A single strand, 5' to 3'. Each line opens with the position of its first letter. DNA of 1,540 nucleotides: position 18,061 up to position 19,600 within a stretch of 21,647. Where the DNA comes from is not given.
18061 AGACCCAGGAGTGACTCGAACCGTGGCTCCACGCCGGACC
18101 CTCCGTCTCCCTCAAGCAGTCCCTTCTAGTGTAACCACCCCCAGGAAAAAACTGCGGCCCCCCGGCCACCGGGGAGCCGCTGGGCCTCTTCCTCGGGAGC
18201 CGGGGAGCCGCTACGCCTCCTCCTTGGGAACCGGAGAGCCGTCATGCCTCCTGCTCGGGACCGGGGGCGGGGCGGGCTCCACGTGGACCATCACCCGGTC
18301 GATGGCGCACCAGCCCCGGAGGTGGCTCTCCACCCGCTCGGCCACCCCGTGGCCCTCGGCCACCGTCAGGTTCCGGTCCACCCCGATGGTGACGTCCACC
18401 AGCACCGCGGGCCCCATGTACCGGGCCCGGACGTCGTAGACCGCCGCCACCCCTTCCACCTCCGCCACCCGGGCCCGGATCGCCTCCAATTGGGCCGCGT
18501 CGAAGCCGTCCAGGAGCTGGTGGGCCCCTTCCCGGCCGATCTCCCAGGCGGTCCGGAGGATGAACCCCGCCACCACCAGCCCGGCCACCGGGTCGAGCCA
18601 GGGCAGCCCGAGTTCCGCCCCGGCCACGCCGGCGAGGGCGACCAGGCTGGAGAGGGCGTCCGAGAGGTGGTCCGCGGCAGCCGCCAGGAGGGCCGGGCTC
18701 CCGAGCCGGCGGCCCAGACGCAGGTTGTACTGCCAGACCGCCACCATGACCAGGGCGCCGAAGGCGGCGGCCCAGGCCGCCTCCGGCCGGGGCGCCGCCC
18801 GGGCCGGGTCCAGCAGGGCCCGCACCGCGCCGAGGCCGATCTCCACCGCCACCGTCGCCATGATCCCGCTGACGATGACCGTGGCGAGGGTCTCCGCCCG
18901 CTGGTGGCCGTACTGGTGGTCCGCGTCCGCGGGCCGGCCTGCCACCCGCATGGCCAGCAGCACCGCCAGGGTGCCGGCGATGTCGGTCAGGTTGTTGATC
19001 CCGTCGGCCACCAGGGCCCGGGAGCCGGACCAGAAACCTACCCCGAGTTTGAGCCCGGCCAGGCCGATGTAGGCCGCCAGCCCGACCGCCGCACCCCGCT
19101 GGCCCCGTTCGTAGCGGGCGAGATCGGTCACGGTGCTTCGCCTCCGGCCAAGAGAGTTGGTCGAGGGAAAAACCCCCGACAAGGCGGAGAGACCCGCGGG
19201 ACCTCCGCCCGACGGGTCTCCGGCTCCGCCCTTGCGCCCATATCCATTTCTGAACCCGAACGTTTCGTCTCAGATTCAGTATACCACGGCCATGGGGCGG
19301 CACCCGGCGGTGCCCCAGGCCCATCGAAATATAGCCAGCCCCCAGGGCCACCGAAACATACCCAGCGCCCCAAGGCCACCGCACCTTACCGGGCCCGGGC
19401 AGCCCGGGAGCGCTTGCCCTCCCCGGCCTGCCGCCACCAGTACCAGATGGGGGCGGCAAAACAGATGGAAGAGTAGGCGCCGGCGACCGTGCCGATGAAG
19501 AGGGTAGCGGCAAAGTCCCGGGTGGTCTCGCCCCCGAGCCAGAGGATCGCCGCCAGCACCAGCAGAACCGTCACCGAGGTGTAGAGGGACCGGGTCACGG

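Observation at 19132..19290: AT-rich promoter island and highly structured ~140-nt leader in front of the CDF exporter: candidate metal-responsive riboswitch or attenuator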

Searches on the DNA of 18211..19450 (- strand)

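Call 5: search_rna_families(source=window, start=19050, end=19450, threshold=evalue, max_evalue=10, show_alignments=5)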
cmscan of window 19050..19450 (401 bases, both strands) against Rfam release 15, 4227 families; matches with E-value up to 10: 6.
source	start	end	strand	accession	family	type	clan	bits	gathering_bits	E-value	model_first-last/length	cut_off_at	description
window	19144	19228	-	RF00952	mir-650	Gene; miRNA;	-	17.7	100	0.72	1-91/91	no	mir-650 microRNA precursor family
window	19181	19210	-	RF01838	sobemo_FSE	Cis-reg; frameshift_element;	-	16.5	55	0.86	26-55/79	no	sobemovirus ribosomal frameshift elemental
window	19280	19346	-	RF01839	eeev_FSE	Cis-reg; frameshift_element;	-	15.1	80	2.1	1-73/73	no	eastern equine encephalitis ribosomal frameshift element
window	19063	19166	+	RF01273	sR34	Gene; snRNA; snoRNA; CD-box;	-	14.8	40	3.3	1-54/54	no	Small nucleolar RNA sR34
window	19183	19230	+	RF00058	HgcF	Gene; snRNA; snoRNA; HACA-box;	-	12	70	1.7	102-152/168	no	HgcF RNA (Pab35)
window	19208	19328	-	RF01703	Dictyoglomi-1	Gene; sRNA;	-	10.6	150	5.3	1-236/236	no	Dictyoglomi-1 RNA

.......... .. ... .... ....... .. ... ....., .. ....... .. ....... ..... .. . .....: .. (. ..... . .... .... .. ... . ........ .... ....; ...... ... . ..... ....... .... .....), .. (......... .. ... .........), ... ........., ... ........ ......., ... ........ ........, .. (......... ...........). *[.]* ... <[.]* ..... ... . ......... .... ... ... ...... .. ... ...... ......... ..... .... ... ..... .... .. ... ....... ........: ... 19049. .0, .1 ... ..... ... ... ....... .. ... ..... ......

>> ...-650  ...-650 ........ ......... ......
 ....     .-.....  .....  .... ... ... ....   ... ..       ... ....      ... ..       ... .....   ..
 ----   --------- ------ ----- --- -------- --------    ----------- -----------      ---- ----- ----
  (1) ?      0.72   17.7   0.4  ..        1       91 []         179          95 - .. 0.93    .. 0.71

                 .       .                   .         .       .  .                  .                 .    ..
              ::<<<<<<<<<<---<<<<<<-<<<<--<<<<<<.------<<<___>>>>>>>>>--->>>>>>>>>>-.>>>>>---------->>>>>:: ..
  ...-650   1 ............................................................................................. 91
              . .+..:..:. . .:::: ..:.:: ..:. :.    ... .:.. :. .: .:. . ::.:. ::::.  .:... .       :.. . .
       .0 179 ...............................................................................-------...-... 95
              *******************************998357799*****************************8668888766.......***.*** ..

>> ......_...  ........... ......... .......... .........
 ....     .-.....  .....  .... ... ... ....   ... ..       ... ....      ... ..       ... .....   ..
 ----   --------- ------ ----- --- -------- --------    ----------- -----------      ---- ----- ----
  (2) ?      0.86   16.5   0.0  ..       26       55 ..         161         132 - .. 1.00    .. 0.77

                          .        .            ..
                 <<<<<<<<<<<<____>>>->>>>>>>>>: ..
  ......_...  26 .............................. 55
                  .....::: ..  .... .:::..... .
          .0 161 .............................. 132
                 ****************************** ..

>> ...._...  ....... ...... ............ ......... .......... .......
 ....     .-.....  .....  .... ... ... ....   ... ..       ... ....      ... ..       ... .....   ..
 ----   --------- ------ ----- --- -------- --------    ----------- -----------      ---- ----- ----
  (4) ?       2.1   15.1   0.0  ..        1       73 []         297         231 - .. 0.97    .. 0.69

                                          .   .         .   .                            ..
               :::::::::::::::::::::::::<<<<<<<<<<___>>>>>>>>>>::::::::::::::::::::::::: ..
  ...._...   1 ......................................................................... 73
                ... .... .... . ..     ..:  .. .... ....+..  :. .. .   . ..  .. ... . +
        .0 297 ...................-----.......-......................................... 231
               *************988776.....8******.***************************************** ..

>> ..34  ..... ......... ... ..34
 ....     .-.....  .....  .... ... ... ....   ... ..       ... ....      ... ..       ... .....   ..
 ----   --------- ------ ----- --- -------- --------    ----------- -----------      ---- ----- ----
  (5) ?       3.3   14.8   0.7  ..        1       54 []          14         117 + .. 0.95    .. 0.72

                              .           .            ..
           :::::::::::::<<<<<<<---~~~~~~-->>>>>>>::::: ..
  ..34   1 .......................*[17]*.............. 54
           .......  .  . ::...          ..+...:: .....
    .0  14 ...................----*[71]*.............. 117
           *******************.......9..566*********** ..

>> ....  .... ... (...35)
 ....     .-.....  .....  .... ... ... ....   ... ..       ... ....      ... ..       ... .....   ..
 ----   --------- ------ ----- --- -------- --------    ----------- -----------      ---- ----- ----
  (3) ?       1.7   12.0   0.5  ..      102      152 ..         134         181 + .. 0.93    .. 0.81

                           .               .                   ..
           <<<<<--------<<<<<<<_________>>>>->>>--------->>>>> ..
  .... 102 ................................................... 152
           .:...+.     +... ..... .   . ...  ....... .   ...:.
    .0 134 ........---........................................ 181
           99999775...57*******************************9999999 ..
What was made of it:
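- On NiCo (czcD motif) riboswitch: None at E up to 10 in 19050-19450 (call 5).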

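Call 36: build_rna_model(alignment_id=A3, structure=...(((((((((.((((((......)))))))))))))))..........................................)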
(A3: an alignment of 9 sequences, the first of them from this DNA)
Model R1 built from alignment A3 (9 sequences, 82 columns); structure: as given.
model positions 77; base pairs 15; branch points 0; effective number of sequences 4.13; information 0.735 bits per position. Calibrated on 0.2 Mb of random sequence (short: E-values are rough).
structure used (alignment columns):
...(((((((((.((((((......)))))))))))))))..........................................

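Call 37: search_with_rna_model(model_id=R1, sources=[window, L001, L002, L003, L004, L005, L006, L007, L008, L009, L010, L011, L012, L013, L014, L015, L016, L017, L018, L019, L020, L021, L022, L023, L024, L025, L026, L027, L028, L029, L030, L031, L032, L033, L034, L035, L036, L037, L038, L039, L040, L041, L042, L043, L044, L045, L046, L047, L048, L049, L050, L051, L052, L053, L054, L055, L056, L057, L058, L059, L060, L061, L062, L063, L064, L065, L066, L067, L068, L069, L070, L071, L072, L073, L074, L075, L076, L077, L078, L079, L080, L084, L085, L086, L087, L088, L089, L090, L102], max_evalue=1)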
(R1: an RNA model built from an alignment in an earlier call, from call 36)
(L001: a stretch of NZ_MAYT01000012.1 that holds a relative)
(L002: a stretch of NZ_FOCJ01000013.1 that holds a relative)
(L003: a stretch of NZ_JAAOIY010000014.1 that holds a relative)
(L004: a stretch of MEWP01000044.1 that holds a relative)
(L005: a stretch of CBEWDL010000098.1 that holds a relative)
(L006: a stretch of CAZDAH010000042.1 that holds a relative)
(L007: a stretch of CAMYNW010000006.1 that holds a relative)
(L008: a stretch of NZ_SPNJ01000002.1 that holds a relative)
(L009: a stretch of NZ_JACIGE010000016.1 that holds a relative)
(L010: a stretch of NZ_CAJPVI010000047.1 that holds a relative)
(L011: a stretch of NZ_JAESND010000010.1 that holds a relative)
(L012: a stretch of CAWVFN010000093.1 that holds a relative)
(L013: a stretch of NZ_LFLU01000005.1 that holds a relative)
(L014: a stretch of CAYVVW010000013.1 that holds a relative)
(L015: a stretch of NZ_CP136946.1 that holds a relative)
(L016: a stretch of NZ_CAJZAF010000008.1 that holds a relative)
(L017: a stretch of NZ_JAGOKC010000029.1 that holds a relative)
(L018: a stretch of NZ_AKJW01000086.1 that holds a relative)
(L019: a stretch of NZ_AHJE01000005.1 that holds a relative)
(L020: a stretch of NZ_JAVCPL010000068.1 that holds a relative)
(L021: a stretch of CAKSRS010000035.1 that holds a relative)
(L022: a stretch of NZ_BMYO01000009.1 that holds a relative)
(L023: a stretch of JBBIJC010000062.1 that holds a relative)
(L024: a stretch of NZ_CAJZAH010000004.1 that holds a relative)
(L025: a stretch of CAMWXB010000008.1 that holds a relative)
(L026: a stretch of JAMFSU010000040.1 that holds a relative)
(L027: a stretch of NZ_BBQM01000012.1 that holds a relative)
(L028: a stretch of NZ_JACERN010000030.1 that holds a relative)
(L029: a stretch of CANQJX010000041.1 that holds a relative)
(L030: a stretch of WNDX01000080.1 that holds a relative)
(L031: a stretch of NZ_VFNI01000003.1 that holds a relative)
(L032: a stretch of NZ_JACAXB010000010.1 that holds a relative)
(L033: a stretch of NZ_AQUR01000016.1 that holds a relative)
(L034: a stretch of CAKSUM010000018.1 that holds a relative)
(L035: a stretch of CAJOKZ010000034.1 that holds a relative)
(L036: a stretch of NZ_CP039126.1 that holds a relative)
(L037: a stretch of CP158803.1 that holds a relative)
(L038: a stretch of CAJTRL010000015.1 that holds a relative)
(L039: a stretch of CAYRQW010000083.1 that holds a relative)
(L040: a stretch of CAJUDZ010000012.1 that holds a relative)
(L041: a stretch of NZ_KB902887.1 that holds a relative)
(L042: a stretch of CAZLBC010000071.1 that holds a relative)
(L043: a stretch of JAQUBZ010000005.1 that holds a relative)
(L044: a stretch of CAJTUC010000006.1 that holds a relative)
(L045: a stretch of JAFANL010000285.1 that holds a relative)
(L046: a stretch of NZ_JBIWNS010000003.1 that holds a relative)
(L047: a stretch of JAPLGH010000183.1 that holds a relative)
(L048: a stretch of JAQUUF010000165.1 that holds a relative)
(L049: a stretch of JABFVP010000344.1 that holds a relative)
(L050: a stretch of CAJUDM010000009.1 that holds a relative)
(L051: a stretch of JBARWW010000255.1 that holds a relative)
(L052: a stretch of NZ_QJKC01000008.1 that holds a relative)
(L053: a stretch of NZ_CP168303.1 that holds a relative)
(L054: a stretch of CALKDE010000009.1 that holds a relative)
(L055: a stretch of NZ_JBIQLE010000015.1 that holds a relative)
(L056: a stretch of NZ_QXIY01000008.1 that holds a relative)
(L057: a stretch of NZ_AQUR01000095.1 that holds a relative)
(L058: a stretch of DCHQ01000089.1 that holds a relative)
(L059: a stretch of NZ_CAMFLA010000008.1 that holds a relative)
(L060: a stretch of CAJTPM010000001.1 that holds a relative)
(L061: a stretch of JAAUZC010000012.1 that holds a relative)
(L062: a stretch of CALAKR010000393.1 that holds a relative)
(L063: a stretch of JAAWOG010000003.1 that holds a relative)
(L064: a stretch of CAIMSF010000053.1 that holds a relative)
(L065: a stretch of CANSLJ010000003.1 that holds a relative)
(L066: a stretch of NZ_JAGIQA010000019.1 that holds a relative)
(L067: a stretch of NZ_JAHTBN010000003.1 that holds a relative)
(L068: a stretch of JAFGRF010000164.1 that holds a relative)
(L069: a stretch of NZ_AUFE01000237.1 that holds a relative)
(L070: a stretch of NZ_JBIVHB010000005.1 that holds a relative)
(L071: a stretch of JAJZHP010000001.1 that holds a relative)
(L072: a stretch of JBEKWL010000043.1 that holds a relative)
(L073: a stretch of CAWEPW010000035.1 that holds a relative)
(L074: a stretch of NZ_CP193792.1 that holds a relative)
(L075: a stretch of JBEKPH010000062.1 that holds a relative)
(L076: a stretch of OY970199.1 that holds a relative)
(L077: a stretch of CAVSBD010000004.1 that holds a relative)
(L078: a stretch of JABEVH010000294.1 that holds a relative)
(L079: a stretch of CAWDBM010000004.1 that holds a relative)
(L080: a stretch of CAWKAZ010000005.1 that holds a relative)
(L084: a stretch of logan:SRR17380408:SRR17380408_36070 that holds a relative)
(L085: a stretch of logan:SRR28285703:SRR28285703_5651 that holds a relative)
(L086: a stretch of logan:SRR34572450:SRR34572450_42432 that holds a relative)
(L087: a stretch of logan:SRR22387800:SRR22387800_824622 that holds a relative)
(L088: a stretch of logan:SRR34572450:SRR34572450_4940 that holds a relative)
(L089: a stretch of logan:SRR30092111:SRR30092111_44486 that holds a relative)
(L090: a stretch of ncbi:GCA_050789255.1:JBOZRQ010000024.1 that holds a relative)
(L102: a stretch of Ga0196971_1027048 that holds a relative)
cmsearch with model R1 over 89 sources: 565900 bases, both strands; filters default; matches with E-value up to 1: 16.
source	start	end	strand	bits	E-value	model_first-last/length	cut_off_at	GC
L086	2407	2484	+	84.7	2.5e-19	1-77/77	no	0.59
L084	2402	2480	+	84.4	3e-19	1-77/77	no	0.53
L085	2407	2484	+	80.9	2.4e-18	1-77/77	no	0.63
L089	2407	2484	+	75.7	5.6e-17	1-77/77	no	0.59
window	19148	19224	-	74.7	1e-16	1-77/77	no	0.69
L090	2409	2486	+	72.4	4e-16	1-77/77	no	0.56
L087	1295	1370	+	70.2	1.5e-15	1-77/77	no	0.57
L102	1017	1095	-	67.1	9.6e-15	1-77/77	no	0.49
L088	2364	2440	+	63.6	8e-14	1-77/77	no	0.6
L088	2366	2401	-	27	0.00028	4-39/77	no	0.58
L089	2410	2444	-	24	0.0017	4-38/77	no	0.66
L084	2366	2443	-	22.1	0.0052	1-77/77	no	0.51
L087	1299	1330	-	19.6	0.024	5-37/77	no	0.69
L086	2376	2448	-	19.2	0.03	1-77/77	no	0.53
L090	2414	2445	-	17.9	0.065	6-36/77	no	0.66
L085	2409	2444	-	17.5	0.083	4-39/77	no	0.67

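Call 40: search_with_rna_model(model_id=R1, sources=[L108, L109, L110], max_evalue=10, show_alignments=4)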
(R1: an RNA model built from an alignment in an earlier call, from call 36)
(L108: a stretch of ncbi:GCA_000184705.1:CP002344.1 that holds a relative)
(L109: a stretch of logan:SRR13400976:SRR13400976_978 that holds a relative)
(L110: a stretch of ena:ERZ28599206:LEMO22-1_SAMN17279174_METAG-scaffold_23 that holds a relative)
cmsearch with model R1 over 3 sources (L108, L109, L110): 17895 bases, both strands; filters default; matches with E-value up to 10: 1.
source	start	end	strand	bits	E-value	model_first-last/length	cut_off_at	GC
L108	2410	2486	+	26.2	1.4e-05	1-77/77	no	0.74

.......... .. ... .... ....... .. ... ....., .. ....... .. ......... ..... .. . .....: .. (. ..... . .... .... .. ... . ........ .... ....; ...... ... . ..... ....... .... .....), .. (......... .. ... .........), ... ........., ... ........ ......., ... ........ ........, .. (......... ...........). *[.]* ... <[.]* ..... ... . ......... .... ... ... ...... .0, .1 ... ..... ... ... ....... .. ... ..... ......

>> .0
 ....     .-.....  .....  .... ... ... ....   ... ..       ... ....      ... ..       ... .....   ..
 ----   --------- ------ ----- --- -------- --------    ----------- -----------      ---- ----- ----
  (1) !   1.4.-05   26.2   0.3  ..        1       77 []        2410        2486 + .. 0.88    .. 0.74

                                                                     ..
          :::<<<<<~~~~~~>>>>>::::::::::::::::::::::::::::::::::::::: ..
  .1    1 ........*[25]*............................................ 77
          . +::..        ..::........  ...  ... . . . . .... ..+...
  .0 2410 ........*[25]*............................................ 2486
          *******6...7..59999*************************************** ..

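Call 45: search_rna_families(sources=[L084, L085, L086, L087, L088, L089, L090, L102, L108], threshold=evalue, max_evalue=1)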
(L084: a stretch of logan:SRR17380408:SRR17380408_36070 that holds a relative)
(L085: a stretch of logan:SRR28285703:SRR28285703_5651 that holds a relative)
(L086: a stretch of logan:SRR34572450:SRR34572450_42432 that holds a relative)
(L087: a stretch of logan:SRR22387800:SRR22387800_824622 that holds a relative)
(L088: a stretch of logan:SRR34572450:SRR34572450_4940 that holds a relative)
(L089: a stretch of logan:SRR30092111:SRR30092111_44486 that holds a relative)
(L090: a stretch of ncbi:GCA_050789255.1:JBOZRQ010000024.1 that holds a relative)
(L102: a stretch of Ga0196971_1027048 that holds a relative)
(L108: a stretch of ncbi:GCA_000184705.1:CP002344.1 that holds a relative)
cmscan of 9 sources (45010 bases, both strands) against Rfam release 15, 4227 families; matches with E-value up to 1: 0.
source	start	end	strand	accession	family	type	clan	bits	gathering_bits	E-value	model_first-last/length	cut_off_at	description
